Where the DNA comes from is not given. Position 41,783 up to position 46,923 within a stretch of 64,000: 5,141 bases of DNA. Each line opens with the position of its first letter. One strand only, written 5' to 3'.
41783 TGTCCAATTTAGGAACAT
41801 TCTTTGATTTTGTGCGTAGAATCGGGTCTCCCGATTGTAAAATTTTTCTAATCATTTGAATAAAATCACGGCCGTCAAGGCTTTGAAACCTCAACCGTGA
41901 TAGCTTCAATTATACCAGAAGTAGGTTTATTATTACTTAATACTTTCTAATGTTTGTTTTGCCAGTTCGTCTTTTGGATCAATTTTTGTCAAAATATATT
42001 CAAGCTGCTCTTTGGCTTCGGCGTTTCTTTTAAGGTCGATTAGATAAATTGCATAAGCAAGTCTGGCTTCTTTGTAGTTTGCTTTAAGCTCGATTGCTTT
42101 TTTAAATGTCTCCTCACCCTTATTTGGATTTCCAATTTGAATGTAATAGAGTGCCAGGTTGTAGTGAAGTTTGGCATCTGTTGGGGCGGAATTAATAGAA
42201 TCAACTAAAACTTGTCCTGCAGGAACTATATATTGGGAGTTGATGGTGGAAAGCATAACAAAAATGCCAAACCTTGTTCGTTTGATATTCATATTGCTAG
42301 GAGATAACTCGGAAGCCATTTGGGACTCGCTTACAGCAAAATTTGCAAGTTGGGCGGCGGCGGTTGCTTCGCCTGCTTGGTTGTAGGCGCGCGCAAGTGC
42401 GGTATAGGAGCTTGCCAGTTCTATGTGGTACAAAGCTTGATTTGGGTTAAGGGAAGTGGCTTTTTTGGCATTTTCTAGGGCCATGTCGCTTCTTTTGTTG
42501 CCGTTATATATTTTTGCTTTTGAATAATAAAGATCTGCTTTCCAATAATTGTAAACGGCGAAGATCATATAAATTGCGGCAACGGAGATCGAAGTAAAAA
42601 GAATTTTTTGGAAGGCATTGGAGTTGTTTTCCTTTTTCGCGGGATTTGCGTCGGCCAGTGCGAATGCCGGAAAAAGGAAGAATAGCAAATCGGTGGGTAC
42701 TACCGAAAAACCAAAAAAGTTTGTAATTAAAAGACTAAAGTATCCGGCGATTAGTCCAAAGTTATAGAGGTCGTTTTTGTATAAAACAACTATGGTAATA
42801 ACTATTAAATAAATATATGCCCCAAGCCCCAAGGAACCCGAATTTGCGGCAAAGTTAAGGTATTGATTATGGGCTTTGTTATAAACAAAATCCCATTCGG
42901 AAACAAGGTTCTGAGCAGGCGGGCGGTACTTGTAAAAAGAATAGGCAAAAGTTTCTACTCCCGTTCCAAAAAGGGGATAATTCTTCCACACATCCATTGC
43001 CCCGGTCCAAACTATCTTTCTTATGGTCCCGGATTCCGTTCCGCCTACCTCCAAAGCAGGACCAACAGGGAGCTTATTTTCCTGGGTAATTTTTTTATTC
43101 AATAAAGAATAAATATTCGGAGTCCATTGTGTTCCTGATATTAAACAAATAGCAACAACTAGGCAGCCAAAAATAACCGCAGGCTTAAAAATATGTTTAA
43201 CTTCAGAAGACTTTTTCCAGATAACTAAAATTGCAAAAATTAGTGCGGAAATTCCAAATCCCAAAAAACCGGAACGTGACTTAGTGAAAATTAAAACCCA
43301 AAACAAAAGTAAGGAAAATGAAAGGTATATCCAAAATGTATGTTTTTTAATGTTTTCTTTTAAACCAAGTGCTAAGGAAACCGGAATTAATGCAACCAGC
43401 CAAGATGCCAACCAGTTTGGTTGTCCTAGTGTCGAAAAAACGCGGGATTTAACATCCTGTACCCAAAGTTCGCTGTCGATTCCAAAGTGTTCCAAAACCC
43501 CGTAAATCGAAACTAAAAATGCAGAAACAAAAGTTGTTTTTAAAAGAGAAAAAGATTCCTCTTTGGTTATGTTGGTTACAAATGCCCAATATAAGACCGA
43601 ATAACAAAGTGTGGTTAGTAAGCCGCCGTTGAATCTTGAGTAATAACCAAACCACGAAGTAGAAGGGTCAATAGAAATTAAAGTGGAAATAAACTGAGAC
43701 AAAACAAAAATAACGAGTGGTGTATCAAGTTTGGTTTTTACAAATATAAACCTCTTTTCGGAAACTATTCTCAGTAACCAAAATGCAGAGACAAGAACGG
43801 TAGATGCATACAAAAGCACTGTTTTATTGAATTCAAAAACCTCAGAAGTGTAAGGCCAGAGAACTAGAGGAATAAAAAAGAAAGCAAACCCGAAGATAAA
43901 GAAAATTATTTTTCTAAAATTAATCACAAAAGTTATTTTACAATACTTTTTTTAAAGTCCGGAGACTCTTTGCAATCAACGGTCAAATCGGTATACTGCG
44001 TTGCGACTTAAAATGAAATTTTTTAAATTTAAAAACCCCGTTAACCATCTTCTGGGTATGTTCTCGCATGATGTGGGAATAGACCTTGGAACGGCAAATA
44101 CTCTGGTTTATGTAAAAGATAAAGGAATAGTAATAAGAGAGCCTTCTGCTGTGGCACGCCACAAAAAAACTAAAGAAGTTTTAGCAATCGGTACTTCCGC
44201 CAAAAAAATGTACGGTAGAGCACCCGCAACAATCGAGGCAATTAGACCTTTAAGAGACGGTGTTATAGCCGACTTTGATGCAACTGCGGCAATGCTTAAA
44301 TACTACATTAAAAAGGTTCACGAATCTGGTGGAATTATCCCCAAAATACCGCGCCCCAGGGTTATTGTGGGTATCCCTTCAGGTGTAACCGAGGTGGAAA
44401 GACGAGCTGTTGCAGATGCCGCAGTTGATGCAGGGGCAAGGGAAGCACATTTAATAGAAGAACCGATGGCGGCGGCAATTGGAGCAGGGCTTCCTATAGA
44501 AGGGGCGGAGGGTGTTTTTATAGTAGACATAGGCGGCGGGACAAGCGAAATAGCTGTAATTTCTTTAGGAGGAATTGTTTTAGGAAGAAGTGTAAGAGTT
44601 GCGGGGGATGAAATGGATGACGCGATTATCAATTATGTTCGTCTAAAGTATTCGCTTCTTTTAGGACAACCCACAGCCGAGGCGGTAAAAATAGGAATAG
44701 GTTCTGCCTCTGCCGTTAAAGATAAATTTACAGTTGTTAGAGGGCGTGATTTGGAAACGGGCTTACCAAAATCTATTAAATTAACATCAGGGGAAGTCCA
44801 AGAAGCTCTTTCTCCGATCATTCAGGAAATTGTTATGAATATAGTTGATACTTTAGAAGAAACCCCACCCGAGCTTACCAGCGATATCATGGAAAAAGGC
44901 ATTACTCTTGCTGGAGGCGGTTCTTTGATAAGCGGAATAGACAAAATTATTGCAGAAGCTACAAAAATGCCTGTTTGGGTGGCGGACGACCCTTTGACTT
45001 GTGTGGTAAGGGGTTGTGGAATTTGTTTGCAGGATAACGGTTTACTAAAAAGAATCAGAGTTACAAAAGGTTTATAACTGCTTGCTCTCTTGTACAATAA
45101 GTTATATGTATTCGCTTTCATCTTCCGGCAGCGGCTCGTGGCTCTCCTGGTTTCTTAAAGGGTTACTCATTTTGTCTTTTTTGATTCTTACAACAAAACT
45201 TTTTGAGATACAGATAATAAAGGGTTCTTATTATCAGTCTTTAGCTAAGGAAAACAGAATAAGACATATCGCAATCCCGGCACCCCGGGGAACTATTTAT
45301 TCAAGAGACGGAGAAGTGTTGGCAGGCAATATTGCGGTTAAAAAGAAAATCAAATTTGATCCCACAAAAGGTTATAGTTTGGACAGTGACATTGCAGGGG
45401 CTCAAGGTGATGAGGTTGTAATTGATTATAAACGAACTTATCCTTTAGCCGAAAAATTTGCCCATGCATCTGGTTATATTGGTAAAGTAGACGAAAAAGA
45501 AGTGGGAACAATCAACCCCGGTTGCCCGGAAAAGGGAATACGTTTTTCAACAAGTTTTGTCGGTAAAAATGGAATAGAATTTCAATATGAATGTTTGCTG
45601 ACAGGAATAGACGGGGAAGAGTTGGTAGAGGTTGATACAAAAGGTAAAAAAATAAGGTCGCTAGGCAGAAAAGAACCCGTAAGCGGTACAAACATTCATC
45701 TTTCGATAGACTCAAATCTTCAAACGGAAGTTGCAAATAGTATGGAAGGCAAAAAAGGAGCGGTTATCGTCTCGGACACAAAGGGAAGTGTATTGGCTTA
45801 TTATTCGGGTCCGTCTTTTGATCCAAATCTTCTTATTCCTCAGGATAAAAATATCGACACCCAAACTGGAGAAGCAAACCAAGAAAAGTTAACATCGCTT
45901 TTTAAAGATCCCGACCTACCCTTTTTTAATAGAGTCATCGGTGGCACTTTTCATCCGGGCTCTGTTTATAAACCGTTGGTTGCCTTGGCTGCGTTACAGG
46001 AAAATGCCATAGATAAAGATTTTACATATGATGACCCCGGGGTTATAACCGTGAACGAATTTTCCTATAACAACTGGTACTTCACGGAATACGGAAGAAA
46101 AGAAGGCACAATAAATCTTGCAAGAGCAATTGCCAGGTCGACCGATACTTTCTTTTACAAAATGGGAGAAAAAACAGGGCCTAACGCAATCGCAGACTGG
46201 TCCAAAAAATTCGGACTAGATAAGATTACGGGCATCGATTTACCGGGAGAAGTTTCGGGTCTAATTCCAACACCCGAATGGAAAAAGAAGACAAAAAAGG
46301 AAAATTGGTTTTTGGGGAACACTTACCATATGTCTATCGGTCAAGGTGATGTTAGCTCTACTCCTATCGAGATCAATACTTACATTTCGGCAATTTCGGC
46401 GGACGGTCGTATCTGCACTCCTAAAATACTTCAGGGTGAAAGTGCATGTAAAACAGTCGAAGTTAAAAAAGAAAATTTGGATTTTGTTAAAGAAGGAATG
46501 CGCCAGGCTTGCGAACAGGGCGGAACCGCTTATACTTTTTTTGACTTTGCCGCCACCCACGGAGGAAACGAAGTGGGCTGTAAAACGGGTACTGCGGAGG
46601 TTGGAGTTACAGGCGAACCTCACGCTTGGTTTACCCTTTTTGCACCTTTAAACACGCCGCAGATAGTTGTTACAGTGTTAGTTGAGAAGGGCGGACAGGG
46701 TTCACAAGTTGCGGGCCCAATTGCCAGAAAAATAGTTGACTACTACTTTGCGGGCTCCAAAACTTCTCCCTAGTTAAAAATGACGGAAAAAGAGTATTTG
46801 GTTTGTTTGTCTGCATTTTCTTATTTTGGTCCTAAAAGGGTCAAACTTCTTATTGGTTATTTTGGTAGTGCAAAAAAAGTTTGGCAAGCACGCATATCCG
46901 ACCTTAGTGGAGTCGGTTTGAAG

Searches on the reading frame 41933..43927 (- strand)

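Call 73: search_protein_families(library=pfam, proteins=[window:41933-43927:-])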
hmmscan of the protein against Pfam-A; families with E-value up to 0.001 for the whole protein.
window:41933-43927:- (664 aa): 7 families
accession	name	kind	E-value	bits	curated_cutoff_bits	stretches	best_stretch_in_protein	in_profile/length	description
PF04932.20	Wzy_C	-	7.1e-21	75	31.7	1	205-372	3-149/149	O-Antigen ligase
PF13181.12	TPR_8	-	1.3e-08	34.7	25.7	1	585-617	1-33/34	Tetratricopeptide repeat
PF00515.34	TPR_1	-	2.1e-07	30.9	27.8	1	585-617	1-33/34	Tetratricopeptide repeat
PF13431.12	TPR_17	-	7.8e-07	29.3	24.4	0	577-604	5-32/34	Tetratricopeptide repeat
PF13428.12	TPR_14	-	2.4e-06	28.1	23.5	0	586-626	2-42/44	Tetratricopeptide repeat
PF13424.12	TPR_12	-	6.5e-06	26.7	30.1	0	585-641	3-60/77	Tetratricopeptide repeat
PF07719.23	TPR_2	-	0.00054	20.3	27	0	585-615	1-31/34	Tetratricopeptide repeat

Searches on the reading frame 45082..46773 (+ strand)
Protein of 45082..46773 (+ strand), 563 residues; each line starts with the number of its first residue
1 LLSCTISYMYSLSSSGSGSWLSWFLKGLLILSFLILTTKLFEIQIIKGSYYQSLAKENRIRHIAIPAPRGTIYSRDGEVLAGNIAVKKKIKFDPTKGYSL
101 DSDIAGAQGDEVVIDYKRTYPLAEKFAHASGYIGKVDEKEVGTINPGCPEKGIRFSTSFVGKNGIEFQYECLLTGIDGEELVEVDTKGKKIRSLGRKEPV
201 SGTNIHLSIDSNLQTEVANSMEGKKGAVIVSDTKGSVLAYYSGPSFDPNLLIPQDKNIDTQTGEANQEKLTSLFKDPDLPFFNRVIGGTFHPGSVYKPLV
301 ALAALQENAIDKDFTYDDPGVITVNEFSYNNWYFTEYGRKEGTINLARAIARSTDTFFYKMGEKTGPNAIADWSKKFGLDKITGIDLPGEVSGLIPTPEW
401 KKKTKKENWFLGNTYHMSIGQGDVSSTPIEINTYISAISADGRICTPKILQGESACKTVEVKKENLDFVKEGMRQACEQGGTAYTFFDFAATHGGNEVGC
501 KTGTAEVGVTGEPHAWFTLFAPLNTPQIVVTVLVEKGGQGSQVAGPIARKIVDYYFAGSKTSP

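Call 73: search_protein_families(library=pfam, proteins=[window:45082-46773:+])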
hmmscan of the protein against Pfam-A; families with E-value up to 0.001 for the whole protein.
window:45082-46773:+ (563 aa): 3 families
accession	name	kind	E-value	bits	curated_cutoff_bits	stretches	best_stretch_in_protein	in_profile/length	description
PF00905.27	Transpeptidase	-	2.8e-55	188.1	22.1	1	227-552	3-298/299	Penicillin binding protein transpeptidase domain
PF03717.20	PBP_dimer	-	3.8e-19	70.2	24.4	1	111-193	101-178/180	Penicillin-binding Protein dimerisation domain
PF21922.1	PBP_dimer_2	-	0.00076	20.1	27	0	105-135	12-42/83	Penicillin binding protein A dimerisation domain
